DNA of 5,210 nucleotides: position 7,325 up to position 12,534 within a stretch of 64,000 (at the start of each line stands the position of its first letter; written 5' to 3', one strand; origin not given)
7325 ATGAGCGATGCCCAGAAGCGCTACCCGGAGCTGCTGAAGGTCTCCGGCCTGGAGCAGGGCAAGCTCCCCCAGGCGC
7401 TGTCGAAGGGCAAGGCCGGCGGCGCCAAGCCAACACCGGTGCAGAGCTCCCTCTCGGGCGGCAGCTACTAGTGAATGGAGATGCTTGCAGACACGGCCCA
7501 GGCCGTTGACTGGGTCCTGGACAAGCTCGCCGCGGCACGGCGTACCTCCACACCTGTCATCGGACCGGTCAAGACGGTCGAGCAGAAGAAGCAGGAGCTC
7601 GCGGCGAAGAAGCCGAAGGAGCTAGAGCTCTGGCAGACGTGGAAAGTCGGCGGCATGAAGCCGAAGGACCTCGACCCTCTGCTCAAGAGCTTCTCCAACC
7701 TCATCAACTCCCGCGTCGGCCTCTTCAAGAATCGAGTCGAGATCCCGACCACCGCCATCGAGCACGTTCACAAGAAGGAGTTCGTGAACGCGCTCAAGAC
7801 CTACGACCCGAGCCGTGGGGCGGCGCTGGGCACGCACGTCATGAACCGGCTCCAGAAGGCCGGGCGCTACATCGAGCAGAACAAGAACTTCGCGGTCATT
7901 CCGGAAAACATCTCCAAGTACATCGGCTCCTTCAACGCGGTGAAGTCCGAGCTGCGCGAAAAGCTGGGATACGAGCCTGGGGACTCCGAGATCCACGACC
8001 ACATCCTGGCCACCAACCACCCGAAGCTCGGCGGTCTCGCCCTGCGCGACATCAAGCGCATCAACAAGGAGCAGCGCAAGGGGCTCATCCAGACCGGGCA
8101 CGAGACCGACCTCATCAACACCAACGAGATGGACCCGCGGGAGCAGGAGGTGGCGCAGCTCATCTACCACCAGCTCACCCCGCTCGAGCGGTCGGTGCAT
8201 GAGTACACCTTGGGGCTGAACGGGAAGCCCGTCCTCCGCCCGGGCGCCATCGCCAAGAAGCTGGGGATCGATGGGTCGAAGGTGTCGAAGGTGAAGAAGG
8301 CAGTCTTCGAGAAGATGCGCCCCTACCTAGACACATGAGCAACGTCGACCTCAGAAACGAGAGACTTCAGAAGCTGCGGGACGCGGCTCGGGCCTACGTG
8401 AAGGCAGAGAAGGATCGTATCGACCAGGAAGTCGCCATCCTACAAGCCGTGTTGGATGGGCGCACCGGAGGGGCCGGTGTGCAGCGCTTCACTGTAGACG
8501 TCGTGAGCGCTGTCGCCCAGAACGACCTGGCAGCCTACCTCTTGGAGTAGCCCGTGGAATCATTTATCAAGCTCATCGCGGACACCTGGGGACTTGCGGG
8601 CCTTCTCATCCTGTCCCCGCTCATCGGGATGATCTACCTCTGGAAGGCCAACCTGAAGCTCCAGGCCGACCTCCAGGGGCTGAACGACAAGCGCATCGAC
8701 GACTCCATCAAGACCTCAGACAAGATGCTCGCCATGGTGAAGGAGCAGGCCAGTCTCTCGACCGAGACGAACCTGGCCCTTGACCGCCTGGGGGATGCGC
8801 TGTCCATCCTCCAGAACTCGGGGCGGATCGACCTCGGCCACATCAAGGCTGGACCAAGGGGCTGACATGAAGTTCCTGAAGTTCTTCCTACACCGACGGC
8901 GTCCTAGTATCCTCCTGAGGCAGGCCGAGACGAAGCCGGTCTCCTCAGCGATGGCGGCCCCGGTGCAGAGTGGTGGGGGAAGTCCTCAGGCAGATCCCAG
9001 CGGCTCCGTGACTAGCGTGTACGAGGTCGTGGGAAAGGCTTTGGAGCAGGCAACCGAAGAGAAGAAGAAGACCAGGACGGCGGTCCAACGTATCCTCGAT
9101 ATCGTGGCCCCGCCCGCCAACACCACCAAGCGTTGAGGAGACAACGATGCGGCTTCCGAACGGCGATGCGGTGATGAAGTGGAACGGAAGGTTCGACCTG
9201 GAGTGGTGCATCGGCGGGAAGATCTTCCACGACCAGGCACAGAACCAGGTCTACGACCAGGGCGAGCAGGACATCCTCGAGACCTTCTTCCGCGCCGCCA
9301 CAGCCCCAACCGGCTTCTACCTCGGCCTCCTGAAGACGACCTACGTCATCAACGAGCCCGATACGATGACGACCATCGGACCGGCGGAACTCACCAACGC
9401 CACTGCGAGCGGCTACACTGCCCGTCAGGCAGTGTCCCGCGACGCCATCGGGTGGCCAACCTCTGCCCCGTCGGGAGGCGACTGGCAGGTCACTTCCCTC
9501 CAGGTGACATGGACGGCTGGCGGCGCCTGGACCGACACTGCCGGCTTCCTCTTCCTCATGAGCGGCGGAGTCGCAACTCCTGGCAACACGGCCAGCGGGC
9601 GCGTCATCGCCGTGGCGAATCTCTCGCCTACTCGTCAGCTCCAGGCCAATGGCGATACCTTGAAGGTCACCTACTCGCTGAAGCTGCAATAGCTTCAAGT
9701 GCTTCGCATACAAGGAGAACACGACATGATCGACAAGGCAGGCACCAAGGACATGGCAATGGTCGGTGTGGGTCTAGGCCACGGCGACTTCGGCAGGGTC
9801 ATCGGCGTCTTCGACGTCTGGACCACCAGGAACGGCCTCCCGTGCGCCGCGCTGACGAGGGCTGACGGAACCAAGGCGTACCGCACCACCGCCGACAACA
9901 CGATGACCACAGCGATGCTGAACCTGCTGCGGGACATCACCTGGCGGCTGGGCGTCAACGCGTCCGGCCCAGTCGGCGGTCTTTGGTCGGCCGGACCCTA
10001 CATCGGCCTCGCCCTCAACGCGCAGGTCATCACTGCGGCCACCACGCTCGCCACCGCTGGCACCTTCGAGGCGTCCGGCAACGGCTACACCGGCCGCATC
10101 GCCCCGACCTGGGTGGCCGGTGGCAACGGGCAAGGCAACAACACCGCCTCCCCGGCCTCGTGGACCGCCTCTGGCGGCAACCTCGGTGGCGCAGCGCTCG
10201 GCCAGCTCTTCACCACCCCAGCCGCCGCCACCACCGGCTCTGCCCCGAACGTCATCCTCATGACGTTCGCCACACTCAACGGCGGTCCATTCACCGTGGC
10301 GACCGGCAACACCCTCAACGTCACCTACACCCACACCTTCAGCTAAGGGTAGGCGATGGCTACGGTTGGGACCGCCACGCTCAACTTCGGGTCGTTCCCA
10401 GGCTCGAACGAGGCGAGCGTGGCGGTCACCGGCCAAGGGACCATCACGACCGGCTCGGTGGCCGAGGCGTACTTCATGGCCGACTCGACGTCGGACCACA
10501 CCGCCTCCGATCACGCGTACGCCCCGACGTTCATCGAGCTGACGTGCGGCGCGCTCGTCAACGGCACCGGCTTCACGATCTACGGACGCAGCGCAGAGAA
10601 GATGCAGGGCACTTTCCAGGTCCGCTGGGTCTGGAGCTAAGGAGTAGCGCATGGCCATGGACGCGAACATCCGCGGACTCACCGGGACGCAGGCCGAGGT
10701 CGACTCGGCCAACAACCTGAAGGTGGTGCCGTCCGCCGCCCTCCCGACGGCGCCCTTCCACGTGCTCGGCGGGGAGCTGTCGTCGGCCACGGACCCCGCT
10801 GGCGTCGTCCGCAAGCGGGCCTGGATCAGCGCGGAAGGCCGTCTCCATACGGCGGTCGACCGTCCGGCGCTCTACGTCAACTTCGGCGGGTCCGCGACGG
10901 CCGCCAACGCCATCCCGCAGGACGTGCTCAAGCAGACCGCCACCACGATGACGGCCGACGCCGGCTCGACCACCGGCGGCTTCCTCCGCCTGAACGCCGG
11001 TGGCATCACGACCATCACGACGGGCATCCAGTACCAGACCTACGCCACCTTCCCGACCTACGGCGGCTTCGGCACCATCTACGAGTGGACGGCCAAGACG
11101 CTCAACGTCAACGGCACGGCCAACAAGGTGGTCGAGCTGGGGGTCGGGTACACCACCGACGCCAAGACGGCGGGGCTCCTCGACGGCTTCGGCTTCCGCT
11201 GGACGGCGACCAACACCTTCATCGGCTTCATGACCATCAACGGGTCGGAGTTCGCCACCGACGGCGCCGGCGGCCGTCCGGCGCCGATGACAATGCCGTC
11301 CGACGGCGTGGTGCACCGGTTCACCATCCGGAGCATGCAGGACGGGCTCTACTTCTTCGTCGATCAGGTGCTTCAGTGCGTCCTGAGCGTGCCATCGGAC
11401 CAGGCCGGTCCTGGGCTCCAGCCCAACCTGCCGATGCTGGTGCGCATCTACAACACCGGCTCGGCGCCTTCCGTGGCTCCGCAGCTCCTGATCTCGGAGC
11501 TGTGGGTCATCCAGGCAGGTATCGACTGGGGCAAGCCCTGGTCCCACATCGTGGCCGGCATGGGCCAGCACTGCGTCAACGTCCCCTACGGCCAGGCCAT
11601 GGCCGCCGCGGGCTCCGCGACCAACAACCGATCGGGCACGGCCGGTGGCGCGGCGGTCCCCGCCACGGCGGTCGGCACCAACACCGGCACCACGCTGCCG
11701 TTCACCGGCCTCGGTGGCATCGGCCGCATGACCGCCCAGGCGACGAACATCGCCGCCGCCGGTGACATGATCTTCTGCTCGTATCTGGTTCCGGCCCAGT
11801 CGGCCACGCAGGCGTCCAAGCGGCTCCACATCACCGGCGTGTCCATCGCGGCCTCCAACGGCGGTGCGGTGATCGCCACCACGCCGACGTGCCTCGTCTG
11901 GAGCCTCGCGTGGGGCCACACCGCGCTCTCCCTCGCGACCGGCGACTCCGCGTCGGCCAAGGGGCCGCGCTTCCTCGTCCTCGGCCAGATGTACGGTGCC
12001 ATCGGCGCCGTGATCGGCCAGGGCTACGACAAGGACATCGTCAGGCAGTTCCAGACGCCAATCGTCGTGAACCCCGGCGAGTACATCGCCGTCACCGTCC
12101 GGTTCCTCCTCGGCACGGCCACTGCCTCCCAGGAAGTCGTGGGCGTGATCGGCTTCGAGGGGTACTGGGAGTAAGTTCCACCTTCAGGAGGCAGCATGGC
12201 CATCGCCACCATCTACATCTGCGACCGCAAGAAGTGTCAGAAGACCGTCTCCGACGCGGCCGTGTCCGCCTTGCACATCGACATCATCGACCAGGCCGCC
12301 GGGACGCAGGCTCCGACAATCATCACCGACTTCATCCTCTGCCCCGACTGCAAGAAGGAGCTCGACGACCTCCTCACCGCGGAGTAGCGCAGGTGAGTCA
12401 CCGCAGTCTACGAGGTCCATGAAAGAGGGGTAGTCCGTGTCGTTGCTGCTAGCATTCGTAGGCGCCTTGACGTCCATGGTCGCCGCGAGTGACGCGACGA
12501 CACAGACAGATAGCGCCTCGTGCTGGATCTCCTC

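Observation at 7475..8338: Sigma-70 family sigma factor in the middle of the rightward block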

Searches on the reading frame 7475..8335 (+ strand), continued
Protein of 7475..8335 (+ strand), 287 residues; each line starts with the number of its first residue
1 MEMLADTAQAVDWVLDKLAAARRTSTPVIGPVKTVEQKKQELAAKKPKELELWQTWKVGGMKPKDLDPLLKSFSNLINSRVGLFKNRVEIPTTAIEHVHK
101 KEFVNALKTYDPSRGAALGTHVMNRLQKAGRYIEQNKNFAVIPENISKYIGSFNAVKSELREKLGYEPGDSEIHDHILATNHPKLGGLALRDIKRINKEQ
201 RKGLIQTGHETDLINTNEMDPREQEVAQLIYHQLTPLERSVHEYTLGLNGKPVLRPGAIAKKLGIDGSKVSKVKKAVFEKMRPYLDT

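Call 89: find_related_loci(query=A3, collection=genome_contigs, flank=3000)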
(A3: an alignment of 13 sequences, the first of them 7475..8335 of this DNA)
Query A3 (287 aa) in genome_contigs; peptide patterns used: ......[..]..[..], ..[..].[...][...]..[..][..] (x = any residue, [..] = any of these).
19 stretches matched a pattern, but none encodes a relative of the query by tblastn (E <= 1e-3).

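Call 90: search_protein_families(library=pfam, proteins=[L013:5980-6681:+], max_evalue=0.01)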
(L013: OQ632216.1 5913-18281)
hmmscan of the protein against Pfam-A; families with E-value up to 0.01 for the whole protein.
L013:5980-6681:+ (234 aa): 2 families
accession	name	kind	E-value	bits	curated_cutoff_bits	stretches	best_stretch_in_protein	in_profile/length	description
PF04539.22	Sigma70_r3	-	9.1e-09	35.7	25.3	1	108-144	4-40/78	Sigma-70 region 3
PF04542.20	Sigma70_r2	-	0.0036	17.5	24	1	60-86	34-60/71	Sigma-70 region 2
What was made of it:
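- Closest known: Salmonella phage Arash gp10. Different: Arash gp10 is 234 aa, lacks the N-terminal extension, and passes Pfam's Sigma70_r3 cut-off (35.7 bits against 25.3), with a weak r2 hit (call 90).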

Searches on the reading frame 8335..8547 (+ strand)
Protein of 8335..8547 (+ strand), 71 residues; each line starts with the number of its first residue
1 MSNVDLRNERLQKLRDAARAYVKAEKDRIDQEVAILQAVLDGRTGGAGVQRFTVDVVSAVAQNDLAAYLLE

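Call 12: search_protein_families(library=phrogs, proteins=[window:8335-8547:+], max_evalue=0.01)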
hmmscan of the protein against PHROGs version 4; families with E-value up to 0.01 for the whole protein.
window:8335-8547:+ (71 aa): 0 families

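Call 99: search_protein_families(library=ncbifam, proteins=[window:8335-8547:+], max_evalue=1)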
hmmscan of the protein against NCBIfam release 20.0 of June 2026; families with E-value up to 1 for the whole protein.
window:8335-8547:+ (71 aa): 0 families

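Call 103: search_solved_structures(query=A5, max_evalue=10)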
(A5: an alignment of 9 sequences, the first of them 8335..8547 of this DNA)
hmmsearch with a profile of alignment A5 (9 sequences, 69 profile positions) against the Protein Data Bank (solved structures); distinct sequences matched with E-value up to 10: 11.
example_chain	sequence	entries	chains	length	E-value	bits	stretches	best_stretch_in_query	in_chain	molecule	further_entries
8r5o_G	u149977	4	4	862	0.13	15.3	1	10-38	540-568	PAP2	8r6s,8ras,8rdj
9epc_G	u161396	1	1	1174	0.22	14.6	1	10-38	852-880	PAP2, pTAC2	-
1x37_A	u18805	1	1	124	0.38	13.9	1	12-59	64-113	ATP-dependent protease La 1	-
8w9z_E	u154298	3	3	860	0.61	13.2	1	11-38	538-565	Pentatricopeptide repeat-containing protein At1g74850, chloroplastic-like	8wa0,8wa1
8fyh_E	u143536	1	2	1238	0.78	12.9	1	4-42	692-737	protein Jumonji isoform X3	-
7kso_F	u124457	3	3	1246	1.1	12.3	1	4-42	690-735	Protein Jumonji | JARID2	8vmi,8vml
6wmp_C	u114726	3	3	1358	1.2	12.2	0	17-38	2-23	DNA-directed RNA polymerase subunit beta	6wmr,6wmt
2etn_A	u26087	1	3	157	1.6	11.9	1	19-38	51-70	anti-cleavage anti-GreA transcription factor Gfh1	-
2akf_A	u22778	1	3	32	1.9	11.6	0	2-16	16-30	Coronin-1A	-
2eul_A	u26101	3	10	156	2.1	11.5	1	19-38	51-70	anti-cleavage anti-GreA transcription factor Gfh1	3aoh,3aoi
2f23_A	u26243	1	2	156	2.1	11.5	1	19-38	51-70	Anti-cleavage anti-greA transcription factor gfh1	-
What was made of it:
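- Closest known: T4 gp55 with co-activator gp33. Different: gp55 is a minimal, sigma-2-only type, whereas this protein has sigma-2, sigma-3 and sigma-4. p71 has no detectable similarity to anything (calls 99, 103).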

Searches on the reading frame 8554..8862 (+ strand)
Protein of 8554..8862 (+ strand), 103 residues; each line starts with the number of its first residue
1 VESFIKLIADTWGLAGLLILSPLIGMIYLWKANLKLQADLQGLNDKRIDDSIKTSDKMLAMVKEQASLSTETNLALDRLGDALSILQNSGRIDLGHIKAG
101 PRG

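Call 12: search_protein_families(library=phrogs, proteins=[window:8554-8862:+], max_evalue=0.01)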
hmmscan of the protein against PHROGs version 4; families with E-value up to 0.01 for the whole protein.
window:8554-8862:+ (103 aa): 0 families

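Call 99: search_protein_families(library=ncbifam, proteins=[window:8554-8862:+], max_evalue=1)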
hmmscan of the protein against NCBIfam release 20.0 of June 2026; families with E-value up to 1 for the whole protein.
window:8554-8862:+ (103 aa): 0 families

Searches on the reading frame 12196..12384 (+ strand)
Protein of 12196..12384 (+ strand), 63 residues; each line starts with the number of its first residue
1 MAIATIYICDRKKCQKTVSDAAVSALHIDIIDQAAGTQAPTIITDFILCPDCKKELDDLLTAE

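Call 28: search_protein_families(library=pfam, proteins=[window:12196-12384:+], max_evalue=0.01)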
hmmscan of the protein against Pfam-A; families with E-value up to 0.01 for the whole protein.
window:12196-12384:+ (63 aa): 0 families

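Call 99: search_protein_families(library=ncbifam, proteins=[window:12196-12384:+], max_evalue=1)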
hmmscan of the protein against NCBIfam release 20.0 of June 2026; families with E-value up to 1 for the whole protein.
window:12196-12384:+ (63 aa): 1 family
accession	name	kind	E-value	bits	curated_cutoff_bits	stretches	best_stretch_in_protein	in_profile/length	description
NF009053.0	PRK12387.1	subfamily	0.0095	15.7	204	1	4-56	110-162/180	formate hydrogenlyase complex iron-sulfur subunit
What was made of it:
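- On Anti-sigma factors (the proposed role of Zn-ribbon ORFs 12196..12387 and 43461..43760): No Pfam or NCBIfam match beyond noise (calls 28, 99).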
